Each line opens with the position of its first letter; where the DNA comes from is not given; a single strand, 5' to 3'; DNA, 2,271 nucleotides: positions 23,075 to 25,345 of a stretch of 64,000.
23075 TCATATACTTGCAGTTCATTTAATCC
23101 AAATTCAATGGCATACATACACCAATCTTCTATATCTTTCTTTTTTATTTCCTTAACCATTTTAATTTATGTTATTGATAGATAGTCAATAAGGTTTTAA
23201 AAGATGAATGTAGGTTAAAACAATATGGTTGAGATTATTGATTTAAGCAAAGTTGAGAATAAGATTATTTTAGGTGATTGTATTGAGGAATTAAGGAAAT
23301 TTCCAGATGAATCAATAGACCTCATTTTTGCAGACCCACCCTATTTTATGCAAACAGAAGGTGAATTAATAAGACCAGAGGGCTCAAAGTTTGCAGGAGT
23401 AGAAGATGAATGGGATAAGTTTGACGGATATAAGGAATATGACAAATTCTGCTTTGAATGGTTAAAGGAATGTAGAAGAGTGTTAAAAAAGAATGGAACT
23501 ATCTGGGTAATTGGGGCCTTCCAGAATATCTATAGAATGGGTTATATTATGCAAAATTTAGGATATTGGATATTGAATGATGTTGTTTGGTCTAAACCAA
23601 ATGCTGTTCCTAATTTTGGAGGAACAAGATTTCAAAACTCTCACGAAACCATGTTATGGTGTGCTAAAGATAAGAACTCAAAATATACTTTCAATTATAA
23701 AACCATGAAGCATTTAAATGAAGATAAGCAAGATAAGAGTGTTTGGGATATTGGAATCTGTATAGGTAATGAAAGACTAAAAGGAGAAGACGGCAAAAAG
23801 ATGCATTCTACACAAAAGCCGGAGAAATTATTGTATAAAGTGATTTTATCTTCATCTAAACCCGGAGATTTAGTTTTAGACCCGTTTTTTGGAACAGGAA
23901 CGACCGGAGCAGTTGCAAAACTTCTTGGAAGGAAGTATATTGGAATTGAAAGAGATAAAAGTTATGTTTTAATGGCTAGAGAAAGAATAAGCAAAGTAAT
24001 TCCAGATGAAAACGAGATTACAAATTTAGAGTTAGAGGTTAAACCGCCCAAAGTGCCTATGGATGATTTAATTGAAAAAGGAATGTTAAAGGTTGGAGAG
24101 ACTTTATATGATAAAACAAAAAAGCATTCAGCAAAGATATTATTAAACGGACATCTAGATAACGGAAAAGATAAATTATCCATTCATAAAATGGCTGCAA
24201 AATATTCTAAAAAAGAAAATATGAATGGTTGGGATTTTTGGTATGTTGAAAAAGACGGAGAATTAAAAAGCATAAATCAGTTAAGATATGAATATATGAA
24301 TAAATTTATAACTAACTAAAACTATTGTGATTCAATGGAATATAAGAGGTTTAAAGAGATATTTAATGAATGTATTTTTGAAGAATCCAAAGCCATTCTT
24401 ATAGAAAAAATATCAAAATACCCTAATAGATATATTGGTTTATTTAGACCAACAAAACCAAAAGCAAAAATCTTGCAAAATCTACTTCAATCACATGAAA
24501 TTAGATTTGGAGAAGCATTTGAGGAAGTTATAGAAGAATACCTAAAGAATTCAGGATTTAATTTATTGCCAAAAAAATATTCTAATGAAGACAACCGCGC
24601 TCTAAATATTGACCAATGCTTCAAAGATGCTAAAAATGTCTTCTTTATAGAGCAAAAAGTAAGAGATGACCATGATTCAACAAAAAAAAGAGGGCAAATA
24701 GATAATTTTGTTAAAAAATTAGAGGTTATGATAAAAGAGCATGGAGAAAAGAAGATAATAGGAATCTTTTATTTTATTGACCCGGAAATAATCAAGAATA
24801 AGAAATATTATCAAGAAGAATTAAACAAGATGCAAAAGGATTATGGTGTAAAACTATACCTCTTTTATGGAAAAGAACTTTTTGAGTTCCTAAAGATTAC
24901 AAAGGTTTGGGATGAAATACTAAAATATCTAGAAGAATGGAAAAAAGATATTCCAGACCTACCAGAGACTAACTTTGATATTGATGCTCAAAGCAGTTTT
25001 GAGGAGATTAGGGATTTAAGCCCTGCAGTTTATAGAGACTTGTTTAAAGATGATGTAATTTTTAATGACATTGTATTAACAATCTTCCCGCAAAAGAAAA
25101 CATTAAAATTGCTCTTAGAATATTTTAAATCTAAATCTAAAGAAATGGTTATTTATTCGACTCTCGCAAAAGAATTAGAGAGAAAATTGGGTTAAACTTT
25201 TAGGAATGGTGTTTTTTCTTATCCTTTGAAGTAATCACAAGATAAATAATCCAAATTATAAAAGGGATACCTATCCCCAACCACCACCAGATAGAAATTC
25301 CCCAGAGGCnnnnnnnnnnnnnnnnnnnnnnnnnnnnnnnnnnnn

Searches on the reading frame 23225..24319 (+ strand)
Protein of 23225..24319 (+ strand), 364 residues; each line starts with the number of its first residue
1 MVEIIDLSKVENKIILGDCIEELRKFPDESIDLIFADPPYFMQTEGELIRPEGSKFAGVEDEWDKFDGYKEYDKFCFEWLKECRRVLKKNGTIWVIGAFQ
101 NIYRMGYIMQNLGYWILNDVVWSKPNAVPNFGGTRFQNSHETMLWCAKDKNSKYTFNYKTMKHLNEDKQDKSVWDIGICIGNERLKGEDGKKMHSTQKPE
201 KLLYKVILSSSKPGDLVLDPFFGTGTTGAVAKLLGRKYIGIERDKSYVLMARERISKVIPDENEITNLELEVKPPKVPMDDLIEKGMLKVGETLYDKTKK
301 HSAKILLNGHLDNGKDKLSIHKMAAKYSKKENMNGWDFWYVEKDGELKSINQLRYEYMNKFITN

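Call 3: search_protein_families(library=pfam, proteins=[window:23225-24319:+], max_evalue=0.1)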
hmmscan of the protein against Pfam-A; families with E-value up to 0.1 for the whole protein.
window:23225-24319:+ (364 aa): 7 families
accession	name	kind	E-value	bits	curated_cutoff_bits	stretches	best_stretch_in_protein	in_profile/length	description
PF01555.25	N6_N4_Mtase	-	7e-69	232.6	26.7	1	31-252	1-220/221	DNA methylase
PF18755.6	RAMA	-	3.7e-14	53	35.2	1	270-360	12-104/107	Restriction Enzyme Adenine Methylase Associated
PF08241.18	Methyltransf_11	-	0.00049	21.1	21.2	0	80-94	80-94/95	Methyltransferase domain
PF01170.24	UPF0020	-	0.0018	18.4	22.3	0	207-254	22-68/197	RMKL-like, methyltransferase domain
PF13847.12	Methyltransf_31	-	0.0062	16.7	27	0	213-257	3-50/145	Methyltransferase domain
PF13649.12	Methyltransf_25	-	0.013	16.6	27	0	217-257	1-43/97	Methyltransferase domain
PF03602.21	Cons_hypoth95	-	0.06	13.5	24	0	13-43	94-126/182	Conserved hypothetical protein 95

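Call 4: search_protein_families(library=padloc, proteins=[window:23225-24319:+], max_evalue=0.1)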
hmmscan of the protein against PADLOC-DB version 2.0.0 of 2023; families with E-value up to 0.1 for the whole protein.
window:23225-24319:+ (364 aa): 71 families (the best 25 are shown)
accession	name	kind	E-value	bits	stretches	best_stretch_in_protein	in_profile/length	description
PDLC03216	MTase_II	-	2e-172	571.2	1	9-360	9-361/364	Type II methyltransferase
PDLC03738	oMTase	-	6.8e-142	470.6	1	11-359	20-370/376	orphan methyltransferase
PDLC03371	MTase_II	-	3.1e-82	274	1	8-257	7-254/260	Type II methyltransferase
PDLC03299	MTase_II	-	6e-52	175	2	8-162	11-149/296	Type II methyltransferase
PDLC03302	MTase_II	-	4.4e-46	155.9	1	12-258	5-263/626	Type II methyltransferase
PDLC03387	MTase_II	-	1.3e-44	150.5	2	103-264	129-284/289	Type II methyltransferase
PDLC03339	MTase_II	-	1.2e-34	117.8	2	12-157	4-145/399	Type II methyltransferase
PDLC03353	MTase_II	-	5.6e-33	112.6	1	10-258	8-253/260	Type II methyltransferase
PDLC03230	MTase_II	-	4.9e-29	99.7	1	12-268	36-295/360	Type II methyltransferase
PDLC03265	MTase_II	-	1e-28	98.8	2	1-133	14-132/333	Type II methyltransferase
PDLC03320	MTase_II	-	4.3e-27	93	1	14-262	35-281/289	Type II methyltransferase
PDLC03238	MTase_II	-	1.2e-25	88.4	1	13-268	125-376/428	Type II methyltransferase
PDLC03252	MTase_II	-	2.2e-25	87.7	2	108-258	213-356/365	Type II methyltransferase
PDLC03300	MTase_II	-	2.6e-25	87.1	1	10-257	10-278/302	Type II methyltransferase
PDLC03636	MTase_III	-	1e-23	82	2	183-263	333-413/575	Type III methyltransferase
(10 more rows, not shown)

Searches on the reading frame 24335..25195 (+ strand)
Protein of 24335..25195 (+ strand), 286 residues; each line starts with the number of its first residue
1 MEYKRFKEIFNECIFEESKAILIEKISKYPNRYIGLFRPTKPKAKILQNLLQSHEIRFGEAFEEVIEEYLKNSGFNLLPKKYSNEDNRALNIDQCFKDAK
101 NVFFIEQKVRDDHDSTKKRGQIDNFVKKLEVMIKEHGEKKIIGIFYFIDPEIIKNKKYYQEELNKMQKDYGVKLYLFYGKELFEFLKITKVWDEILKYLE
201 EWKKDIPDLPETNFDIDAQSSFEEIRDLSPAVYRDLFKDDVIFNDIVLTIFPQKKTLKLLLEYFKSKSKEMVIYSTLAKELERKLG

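Call 3: search_protein_families(library=pfam, proteins=[window:24335-25195:+], max_evalue=0.1)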
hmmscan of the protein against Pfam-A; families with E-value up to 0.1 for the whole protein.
window:24335-25195:+ (286 aa): 0 families

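Call 4: search_protein_families(library=padloc, proteins=[window:24335-25195:+], max_evalue=0.1)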
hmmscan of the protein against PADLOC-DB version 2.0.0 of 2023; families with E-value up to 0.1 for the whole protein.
window:24335-25195:+ (286 aa): 2 families
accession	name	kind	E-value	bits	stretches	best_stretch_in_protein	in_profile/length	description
PDLC03497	REase_II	-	2.5e-95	317.3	1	1-285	1-286/290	Type II restriction enzyme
PDLC03491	REase_II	-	5.9e-05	20.7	1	92-165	141-216/262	Type II restriction enzyme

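Call 6: search_protein_families(library=ncbifam, proteins=[window:24335-25195:+], max_evalue=0.1)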
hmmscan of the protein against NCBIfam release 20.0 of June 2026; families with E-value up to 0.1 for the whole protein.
window:24335-25195:+ (286 aa): 7 families
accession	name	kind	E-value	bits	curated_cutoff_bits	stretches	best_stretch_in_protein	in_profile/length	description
NF045832.1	restrict_HpyAIV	equivalog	2.5e-74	250.1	160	1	1-258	1-267/269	HpyAIV family type II restriction enzyme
NF045831.1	restrict_HinfI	equivalog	0.00038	19.9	175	1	18-92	21-92/264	HinfI family type II restriction enzyme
NF009150.0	PRK12497.1-3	equivalog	0.0037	17.3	81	1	56-113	6-60/118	YraN family protein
NF011271.0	PRK14678.1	equivalog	0.0097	15.9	172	1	55-116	5-63/120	hypothetical protein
TIGR00252.1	TIGR00252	hypoth_equivalog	0.022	14.7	69.05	1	58-112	9-60/123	YraN family protein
NF011268.0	PRK14675.1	equivalog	0.056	13.4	180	0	53-115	7-66/127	hypothetical protein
NF011273.0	PRK14680.1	equivalog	0.074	13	199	0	55-118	5-65/134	hypothetical protein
